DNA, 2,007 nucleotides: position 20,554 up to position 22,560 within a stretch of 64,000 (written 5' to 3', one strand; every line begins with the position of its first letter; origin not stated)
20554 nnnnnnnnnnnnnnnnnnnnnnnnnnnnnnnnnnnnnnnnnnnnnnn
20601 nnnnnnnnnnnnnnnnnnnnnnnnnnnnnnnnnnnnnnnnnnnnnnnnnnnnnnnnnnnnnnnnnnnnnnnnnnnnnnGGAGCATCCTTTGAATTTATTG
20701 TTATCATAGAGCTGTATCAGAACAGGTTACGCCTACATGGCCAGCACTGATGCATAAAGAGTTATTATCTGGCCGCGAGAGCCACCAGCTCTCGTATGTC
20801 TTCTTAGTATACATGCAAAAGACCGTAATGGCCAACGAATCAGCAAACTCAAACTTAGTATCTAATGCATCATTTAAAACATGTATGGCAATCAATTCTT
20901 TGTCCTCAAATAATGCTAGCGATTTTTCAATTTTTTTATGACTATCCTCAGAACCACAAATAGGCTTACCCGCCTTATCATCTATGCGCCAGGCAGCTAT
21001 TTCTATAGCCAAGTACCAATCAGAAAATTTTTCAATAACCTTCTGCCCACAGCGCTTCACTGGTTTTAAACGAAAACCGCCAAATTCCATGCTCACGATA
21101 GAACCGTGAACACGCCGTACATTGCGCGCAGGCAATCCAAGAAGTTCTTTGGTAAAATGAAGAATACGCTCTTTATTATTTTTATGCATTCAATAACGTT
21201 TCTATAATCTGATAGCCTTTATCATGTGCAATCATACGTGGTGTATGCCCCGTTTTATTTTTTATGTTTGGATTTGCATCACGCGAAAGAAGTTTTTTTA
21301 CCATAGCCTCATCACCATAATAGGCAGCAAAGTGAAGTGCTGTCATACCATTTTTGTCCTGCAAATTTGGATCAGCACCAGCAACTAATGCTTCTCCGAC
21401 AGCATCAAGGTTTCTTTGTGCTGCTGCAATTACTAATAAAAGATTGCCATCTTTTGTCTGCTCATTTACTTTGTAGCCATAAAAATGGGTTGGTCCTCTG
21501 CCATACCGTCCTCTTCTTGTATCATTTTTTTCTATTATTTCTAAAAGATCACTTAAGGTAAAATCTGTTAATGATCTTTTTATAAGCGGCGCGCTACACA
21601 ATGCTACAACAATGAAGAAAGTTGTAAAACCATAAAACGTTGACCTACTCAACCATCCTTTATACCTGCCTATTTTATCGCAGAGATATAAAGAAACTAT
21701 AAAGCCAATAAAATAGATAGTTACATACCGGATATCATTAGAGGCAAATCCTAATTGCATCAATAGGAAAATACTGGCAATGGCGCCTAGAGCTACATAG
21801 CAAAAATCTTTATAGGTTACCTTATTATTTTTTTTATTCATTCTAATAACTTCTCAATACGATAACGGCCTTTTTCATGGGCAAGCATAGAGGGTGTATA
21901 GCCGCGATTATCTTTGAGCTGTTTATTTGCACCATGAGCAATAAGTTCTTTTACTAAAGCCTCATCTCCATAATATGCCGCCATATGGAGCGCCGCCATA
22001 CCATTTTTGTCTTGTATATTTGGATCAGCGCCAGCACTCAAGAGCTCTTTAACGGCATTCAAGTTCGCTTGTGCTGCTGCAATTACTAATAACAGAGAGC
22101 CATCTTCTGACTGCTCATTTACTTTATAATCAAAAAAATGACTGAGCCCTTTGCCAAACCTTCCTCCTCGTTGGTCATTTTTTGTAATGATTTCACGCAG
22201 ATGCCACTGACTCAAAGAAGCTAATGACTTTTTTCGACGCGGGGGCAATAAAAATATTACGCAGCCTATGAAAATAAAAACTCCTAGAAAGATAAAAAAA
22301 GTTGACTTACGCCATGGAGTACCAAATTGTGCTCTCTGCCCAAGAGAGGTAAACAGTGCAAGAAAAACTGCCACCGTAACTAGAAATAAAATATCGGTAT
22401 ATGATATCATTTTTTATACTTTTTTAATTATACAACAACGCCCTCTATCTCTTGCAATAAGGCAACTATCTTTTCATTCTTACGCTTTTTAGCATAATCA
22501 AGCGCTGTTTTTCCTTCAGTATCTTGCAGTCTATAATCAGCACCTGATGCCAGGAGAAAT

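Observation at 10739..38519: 28-kb ankyrin-repeat super-island: 20 ANK ORFs in three coupled arrays between housekeeping blocks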

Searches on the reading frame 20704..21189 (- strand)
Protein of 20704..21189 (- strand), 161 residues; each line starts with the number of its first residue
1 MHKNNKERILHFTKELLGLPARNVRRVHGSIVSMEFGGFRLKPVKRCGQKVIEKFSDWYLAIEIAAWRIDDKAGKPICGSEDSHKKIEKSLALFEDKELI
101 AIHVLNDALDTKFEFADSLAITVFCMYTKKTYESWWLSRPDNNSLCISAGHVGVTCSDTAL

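Call 3: search_protein_families(library=pfam, proteins=[window:20704-21189:-], max_evalue=0.01)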
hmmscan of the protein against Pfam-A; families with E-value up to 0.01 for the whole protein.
window:20704-21189:- (161 aa): 0 families

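Call 22: search_protein_families(library=ncbifam, proteins=[window:20704-21189:-], max_evalue=1)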
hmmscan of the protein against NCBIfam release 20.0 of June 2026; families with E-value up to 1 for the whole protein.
window:20704-21189:- (161 aa): 2 families
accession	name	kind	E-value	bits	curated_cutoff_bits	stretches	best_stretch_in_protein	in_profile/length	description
TIGR01822.1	2am3keto_CoA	equivalog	0.13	11.1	493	1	77-99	78-100/393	glycine C-acetyltransferase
NF005394.0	PRK06939.1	equivalog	0.16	10.7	460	1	75-98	80-103/397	glycine C-acetyltransferase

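Call 23: search_protein_families(library=padloc, proteins=[window:20704-21189:-], max_evalue=1)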
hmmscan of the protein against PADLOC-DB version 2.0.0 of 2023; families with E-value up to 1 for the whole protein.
window:20704-21189:- (161 aa): 0 families

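Call 26: search_protein_families(library=pfam, proteins=[window:20704-21189:-], max_evalue=10)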
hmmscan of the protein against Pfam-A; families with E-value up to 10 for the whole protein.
window:20704-21189:- (161 aa): 1 family
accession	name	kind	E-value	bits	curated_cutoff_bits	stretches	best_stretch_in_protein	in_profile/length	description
PF18430.7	DBD_HTH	-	0.23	11.7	25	1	85-105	6-26/35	Putative DNA-binding domain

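Call 47: search_protein_representatives(protein=window:20704-21189:-)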
Query: 161 residues. Proteins with E-value up to 0.001 (for the whole library): 183; up to 1e-10: 19; up to 1e-30: 1. The best 150 are listed.
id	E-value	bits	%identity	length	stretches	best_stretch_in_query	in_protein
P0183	1.3e-105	366.6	100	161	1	1-161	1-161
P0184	7.6e-24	100.8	43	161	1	4-154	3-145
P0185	8.0e-24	100.8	39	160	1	4-150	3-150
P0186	3.2e-22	95.6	38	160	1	7-154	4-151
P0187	6.1e-21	91.4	38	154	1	16-149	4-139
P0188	1.7e-16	76.9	45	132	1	42-151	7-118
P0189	1.0e-15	74.4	39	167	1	15-151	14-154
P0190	1.1e-15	74.3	36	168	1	27-145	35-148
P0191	4.5e-15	72.3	37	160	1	11-160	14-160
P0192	3.9e-14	69.3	31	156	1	1-147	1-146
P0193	1.2e-13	67.7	32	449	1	8-148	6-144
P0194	3.2e-13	66.3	33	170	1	4-148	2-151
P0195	9.8e-13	64.7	35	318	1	3-150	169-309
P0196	1.4e-12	64.3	32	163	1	3-151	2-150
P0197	5.4e-12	62.3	32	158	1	14-137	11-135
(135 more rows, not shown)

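Call 49: search_protein_families(library=pfam, alignment_id=A3, max_evalue=0.01)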
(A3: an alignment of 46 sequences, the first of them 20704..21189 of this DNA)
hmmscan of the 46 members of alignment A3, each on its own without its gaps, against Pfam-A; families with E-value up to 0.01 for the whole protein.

A. member 1, window:20704-21189:- (161 aa): 0 families

B. families by the number of members that match (of 46 scanned): 6 families
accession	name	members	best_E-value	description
PF12796.13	Ank_2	1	2.5e-52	Ankyrin repeats (3 copies)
PF13637.12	Ank_4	1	2.7e-42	Ankyrin repeats (many copies)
PF00023.36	Ank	1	2.1e-39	Ankyrin repeat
PF13606.12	Ank_3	1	1.9e-35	Ankyrin repeat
PF13857.12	Ank_5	1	9.4e-23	Ankyrin repeats (many copies)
PF24521.3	Ank_KRIT1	1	1.2e-06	KRIT1 ankyrin-repeats domain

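Call 51: search_solved_structures(query=A3, max_evalue=10)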
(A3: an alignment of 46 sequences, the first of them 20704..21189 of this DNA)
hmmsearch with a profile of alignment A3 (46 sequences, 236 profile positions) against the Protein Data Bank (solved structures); distinct sequences matched with E-value up to 10: 2.
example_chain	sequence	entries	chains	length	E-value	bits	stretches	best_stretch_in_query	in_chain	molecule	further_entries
36ht_B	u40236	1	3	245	0.089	15.5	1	141-219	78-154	Retron-Kva2 WH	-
2pjw_V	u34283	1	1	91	0.36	13.5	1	6-86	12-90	Vacuolar protein sorting-associated protein 27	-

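Call 56: find_encoding_contigs(protein=P0193, flank=8000, max_places=3)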
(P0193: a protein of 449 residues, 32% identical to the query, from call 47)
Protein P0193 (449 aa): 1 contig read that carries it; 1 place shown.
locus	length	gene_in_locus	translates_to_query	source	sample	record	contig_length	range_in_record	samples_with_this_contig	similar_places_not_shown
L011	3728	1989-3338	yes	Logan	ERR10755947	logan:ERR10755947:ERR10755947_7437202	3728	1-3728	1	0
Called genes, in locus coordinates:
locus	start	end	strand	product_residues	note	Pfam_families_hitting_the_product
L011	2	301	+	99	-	?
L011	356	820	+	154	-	-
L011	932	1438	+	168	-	-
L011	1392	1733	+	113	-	PF14137:DUF4304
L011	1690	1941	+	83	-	-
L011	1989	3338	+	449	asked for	PF12796:Ank_2, PF13637:Ank_4, PF12796:Ank_2, PF13637:Ank_4, PF00023:Ank, PF12796:Ank_2, PF13637:Ank_4, PF13637:Ank_4, +5 more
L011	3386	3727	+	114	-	?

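Call 57: find_encoding_contigs(protein=P0184, flank=8000, max_places=3)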
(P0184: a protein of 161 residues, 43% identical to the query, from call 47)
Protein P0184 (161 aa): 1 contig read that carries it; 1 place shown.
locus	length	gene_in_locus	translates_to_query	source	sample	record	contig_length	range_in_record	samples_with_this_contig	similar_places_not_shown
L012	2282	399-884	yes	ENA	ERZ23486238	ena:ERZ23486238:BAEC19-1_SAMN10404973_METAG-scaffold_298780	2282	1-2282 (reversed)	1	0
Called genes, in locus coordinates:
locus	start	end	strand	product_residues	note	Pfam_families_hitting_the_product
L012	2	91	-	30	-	?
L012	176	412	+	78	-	-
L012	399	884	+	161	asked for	-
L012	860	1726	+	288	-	-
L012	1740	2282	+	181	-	?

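Call 58: predict_structure(alignment_id=A3)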
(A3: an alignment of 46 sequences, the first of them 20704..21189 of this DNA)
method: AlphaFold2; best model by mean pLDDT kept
length: 161 residues; sequences in the alignment: 46
mean_pLDDT: 94.6   pTM: 0.88
mean pLDDT of the five models: 94.6, 94.2, 93.9, 93.9, 93.8
residues with pLDDT >= 90: 149; 70-90: 6; 50-70: 4; < 50: 2
segments of 3 or more residues with pLDDT < 50: none
pLDDT, mean of each block of 10 residues (from residue 1): 87 98 97 97 95 97 97 96 98 98 97 98 95 95 95 79 40
secondary structure, 60 per line:
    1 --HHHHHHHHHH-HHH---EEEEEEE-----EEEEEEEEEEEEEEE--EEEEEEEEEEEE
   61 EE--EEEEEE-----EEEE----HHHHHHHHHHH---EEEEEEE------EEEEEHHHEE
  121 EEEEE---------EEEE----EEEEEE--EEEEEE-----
elements in order: H3-12 E20-26 E32-46 E49-62 E65-70 E76-79 H84-94 E98-104 E111-115 E119-125 E135-138 E143-148 E151-156

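Call 60: fold_search(model_id=the predicted structure, library=pdb)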
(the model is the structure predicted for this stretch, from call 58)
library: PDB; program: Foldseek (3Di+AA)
matches with E <= 10: 825; with E <= 0.001: 0
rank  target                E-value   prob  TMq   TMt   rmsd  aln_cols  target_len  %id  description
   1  8aaf_a                3.9e-02  0.95  0.37  0.08  12.2       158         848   14  Yeast RQC complex in state G (released 2023-03-08)
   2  4h5i_B                3.9e-02  0.14  0.14  0.08  16.3       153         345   10  Crystal Structure of the Guanine Nucleotide Exchange Factor Sec12 (P1 form) (released 2012-11-07)
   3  5h3x                  5.7e-02  0.84  0.36  0.23  15.7       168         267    7  The structure of the N-terminal of the fibronectin/fibrinogen-binding protein from Streptococcus suis (FBPS) (released 2016-11-16)
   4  5icu                  5.7e-02  0.13  0.14  0.20  14.9       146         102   10  The crystal structure of CopC from Methylosinus trichosporium OB3b (released 2016-04-06)
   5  3doa                  6.0e-02  0.94  0.38  0.24  15.0       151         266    7  The crystal structure of the fibrinogen binding protein from Staphylococcus aureus (released 2008-09-30)
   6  4h5i_A                7.1e-02  0.09  0.13  0.07  16.1       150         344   10  Crystal Structure of the Guanine Nucleotide Exchange Factor Sec12 (P1 form) (released 2012-11-07)
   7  7aqd_R                1.2e-01  0.47  0.31  0.13  15.5       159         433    7  Structure of the bacterial RQC complex (Translocating State) (released 2020-11-25)
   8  9gy4_Z                1.4e-01  0.66  0.33  0.08  14.7       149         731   10  60S ribosomal subunit in complex with E3-UFM1 ligase and RQC machinery components NEMF and LTN1 (Composite map) (released 2025-05-14)
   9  4h5j_B                1.7e-01  0.08  0.14  0.08  16.3       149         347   10  Crystal Structure of the Guanine Nucleotide Exchange Factor Sec12 (P64 form) (released 2012-11-07)
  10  6qnp_A                1.9e-01  0.14  0.18  0.09  12.7       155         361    9  CLATHRIN HEAVY CHAIN N-TERMINAL DOMAIN BOUND TO GTSE1 LIDL MOTIF (released 2019-08-28)
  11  10ft_A                2.1e-01  0.06  0.14  0.06  23.3       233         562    8  Cryo-EM structure of receptor tyrosine kinase ROS1 in complex with NELL2 (released 2026-02-25)
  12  7aqc_R                2.2e-01  0.35  0.31  0.10  15.5       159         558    7  Structure of the bacterial RQC complex (Decoding State) (released 2020-11-25)
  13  4h5s_B                2.4e-01  0.10  0.15  0.22  15.7       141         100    8  Complex structure of Necl-2 and CRTAM (released 2013-08-07)
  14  3m45_A                2.5e-01  0.10  0.14  0.21  15.6       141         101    8  Crystal structure of Ig1 domain of mouse SynCAM 2 (released 2010-09-08)
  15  8s1u_H                2.6e-01  0.41  0.32  0.11  15.7       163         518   10  YlmH bound to stalled 50S subunits with RqcH and PtRNA (released 2024-06-12)
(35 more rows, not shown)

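Call 64: find_encoding_contigs(protein=P0185, flank=8000, max_places=3)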
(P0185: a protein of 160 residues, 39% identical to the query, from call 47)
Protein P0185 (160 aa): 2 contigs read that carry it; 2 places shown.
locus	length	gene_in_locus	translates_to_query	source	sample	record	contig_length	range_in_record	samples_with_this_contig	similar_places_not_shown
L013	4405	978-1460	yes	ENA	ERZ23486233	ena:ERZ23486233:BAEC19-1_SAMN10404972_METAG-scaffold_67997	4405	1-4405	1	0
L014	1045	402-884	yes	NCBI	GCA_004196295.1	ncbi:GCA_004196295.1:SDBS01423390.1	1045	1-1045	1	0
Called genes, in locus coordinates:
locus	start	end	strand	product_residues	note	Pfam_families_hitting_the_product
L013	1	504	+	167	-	?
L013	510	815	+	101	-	-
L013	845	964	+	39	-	-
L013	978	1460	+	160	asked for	-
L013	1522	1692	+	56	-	-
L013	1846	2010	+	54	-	-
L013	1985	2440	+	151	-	-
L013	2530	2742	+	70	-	-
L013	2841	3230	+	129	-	-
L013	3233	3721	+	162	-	-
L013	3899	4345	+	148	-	PF18480:DUF5615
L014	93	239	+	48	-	-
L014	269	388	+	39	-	-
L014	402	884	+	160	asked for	-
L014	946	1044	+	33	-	?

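Call 65: find_encoding_contigs(protein=P0186, flank=8000, max_places=3)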
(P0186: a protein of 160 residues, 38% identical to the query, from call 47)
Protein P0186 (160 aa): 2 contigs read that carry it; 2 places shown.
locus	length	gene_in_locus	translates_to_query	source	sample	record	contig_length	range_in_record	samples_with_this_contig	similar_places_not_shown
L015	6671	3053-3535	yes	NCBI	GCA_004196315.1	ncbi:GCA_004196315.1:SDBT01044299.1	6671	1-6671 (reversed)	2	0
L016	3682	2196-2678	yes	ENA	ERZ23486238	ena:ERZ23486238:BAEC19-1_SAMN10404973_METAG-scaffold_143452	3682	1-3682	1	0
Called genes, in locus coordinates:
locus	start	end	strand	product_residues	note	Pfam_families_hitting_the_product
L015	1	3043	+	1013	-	PF05593:RHS_repeat (faint), PF25023:TEN_YD-shell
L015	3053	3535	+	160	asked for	-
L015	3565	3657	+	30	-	-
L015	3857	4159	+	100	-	-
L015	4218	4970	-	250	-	PF01223:Endonuclease_NS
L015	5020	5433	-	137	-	-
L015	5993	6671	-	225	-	PF01609:DDE_Tnp_1, PF13612:DDE_Tnp_1_3 (weak)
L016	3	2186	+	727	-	?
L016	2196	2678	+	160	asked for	-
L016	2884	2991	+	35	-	-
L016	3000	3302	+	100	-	-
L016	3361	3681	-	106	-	?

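Call 70: find_related_loci(query=A4, collection=metagenome_contigs, flank=6000)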
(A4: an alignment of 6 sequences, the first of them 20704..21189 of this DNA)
Query A4 (161 aa) in metagenome_contigs; peptide patterns used: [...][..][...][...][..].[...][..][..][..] (x = any residue, [..] = any of these).
105 stretches matched a pattern; 8 encode a relative of the query (tblastn E <= 1e-3); 8 distinct loci.
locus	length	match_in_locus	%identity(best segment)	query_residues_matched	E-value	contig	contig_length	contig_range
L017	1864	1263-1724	41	1-152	4e-31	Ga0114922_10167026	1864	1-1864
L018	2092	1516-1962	41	3-150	6e-31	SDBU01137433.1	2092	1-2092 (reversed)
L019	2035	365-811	41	3-150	8e-31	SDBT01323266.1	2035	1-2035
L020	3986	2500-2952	40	1-150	2e-30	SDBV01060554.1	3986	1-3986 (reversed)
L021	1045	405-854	38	3-151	1e-30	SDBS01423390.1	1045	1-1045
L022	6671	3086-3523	36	15-160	8e-27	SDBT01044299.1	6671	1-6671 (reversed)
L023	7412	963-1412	30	16-150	1e-15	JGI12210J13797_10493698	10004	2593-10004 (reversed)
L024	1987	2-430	31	14-148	9e-16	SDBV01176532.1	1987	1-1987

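Call 72: search_protein_families(library=pfam, proteins=[L020:1789-2484:+, L017:2-1252:+, L022:2-3043:+, L019:1051-1557:+, L020:3160-3651:+, L020:1042-1269:+, L011:356-820:+, L011:1392-1733:+, L012:860-1726:+, L023:3704-7285:+], max_evalue=0.01)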
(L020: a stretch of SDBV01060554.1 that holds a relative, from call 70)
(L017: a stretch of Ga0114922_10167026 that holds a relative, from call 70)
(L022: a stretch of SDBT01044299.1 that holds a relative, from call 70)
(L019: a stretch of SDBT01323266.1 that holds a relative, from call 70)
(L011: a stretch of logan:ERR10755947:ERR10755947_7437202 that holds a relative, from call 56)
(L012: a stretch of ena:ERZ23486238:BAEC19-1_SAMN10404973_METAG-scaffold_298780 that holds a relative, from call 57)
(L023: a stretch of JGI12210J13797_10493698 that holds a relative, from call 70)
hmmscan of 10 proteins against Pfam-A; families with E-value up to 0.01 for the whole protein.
L020:1789-2484:+ (231 aa): 1 family
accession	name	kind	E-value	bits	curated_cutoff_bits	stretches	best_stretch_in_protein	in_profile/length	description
PF11169.13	DUF2956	-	0.0082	16.7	25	0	137-189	25-74/102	Protein of unknown function (DUF2956)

L017:2-1252:+ (416 aa): 0 families

L022:2-3043:+ (1013 aa): 1 family
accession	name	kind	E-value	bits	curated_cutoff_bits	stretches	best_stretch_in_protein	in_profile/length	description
PF05593.20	RHS_repeat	-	6.2e-26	90.7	22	0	162-178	19-35/38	RHS Repeat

L019:1051-1557:+ (168 aa): 2 families
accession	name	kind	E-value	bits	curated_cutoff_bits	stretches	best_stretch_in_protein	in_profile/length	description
PF00583.31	Acetyltransf_1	-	2e-08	35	20.7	1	38-148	3-113/116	Acetyltransferase (GNAT) family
PF13673.13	Acetyltransf_10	-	0.0015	19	23.6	1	62-149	20-104/128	Acetyltransferase (GNAT) domain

L020:3160-3651:+ (163 aa): 2 families
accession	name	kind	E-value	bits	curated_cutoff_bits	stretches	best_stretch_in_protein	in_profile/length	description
PF22565.1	mSLOG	-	0.00022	21.8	27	1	95-148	42-95/105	Minimal SLOG domain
PF13315.11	DUF4085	-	0.00048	20.3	24.1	1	15-93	91-166/205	Protein of unknown function (DUF4085)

L020:1042-1269:+ (75 aa): 1 family
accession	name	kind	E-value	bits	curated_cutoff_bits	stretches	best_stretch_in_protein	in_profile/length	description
PF24024.1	DUF7336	-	1.2e-05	25.5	25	1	2-57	1-49/60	Domain of unknown function (DUF7336)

L011:356-820:+ (154 aa): 0 families

L011:1392-1733:+ (113 aa): 1 family
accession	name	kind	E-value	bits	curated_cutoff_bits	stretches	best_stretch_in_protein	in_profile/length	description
PF14137.11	DUF4304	-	1.9e-07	31.5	23.2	1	27-82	1-53/115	Domain of unknown function (DUF4304)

L012:860-1726:+ (288 aa): 0 families

L023:3704-7285:+ (1193 aa): 4 families
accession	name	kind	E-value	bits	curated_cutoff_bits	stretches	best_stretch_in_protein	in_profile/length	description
PF01590.32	GAF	-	7.9e-40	136.9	22.4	2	517-658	1-133/133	GAF domain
PF00015.26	MCPsignal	-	2.2e-38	132.2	34.6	1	971-1152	4-171/172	Methyl-accepting chemotaxis protein (MCP) signalling domain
PF00672.30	HAMP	-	2.3e-12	47.5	25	1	437-487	1-51/53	HAMP domain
PF13492.12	GAF_3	-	1.9e-11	44.9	27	2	517-660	1-129/129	GAF domain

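Call 82: find_related_loci(query=A4, collection=viral_contigs, flank=6000)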
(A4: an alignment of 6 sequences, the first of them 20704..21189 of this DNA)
Query A4 (161 aa) in viral_contigs; peptide patterns used: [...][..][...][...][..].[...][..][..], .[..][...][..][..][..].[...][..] (x = any residue, [..] = any of these).
36 stretches matched a pattern, but none encodes a relative of the query by tblastn (E <= 1e-3).

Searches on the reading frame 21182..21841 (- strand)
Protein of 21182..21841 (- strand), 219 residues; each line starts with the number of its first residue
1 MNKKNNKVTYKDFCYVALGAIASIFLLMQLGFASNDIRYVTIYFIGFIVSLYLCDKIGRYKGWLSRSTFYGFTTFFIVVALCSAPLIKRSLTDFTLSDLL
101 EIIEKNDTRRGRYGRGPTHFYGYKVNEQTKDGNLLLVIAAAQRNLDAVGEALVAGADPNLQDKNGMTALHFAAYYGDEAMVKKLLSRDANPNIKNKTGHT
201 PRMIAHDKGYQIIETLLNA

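Call 4: search_protein_families(library=pfam, proteins=[window:21182-21841:-], max_evalue=0.01)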
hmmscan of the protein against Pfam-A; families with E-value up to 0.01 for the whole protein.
window:21182-21841:- (219 aa): 5 families
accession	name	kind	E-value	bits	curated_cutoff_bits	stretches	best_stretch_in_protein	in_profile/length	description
PF00023.36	Ank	-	2e-15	56.5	21.1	1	164-196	1-33/33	Ankyrin repeat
PF12796.13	Ank_2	-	3e-15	57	27.3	1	136-217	1-80/90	Ankyrin repeats (3 copies)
PF13857.12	Ank_5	-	1.6e-13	51.1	27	1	155-205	5-56/56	Ankyrin repeats (many copies)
PF13637.12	Ank_4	-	1.8e-12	47.5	22.7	1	137-185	2-50/50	Ankyrin repeats (many copies)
PF13606.12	Ank_3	-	4.9e-08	33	22.3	1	164-193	1-30/30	Ankyrin repeat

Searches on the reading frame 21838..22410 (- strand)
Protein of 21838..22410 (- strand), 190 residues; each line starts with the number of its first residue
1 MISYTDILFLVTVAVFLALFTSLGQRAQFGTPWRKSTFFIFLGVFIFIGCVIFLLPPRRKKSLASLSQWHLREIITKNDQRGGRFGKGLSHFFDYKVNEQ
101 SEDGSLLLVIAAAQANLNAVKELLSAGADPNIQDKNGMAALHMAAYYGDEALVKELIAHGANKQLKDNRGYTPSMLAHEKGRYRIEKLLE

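Call 4: search_protein_families(library=pfam, proteins=[window:21838-22410:-], max_evalue=0.01)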
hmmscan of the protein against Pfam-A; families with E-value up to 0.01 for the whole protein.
window:21838-22410:- (190 aa): 6 families
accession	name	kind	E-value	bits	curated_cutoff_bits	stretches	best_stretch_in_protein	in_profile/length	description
PF12796.13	Ank_2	-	3.8e-16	59.9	27.3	1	108-189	1-79/90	Ankyrin repeats (3 copies)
PF00023.36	Ank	-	9.4e-14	51.2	21.1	2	136-168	1-33/33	Ankyrin repeat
PF13637.12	Ank_4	-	1.1e-13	51.4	22.7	2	109-154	2-47/50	Ankyrin repeats (many copies)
PF13857.12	Ank_5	-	3.3e-12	46.9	27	2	123-173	1-52/56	Ankyrin repeats (many copies)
PF13606.12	Ank_3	-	1.8e-09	37.4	22.3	1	136-162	1-27/30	Ankyrin repeat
PF01284.28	MARVEL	-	0.0036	17.8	32.8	1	10-56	14-59/135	Membrane-associating domain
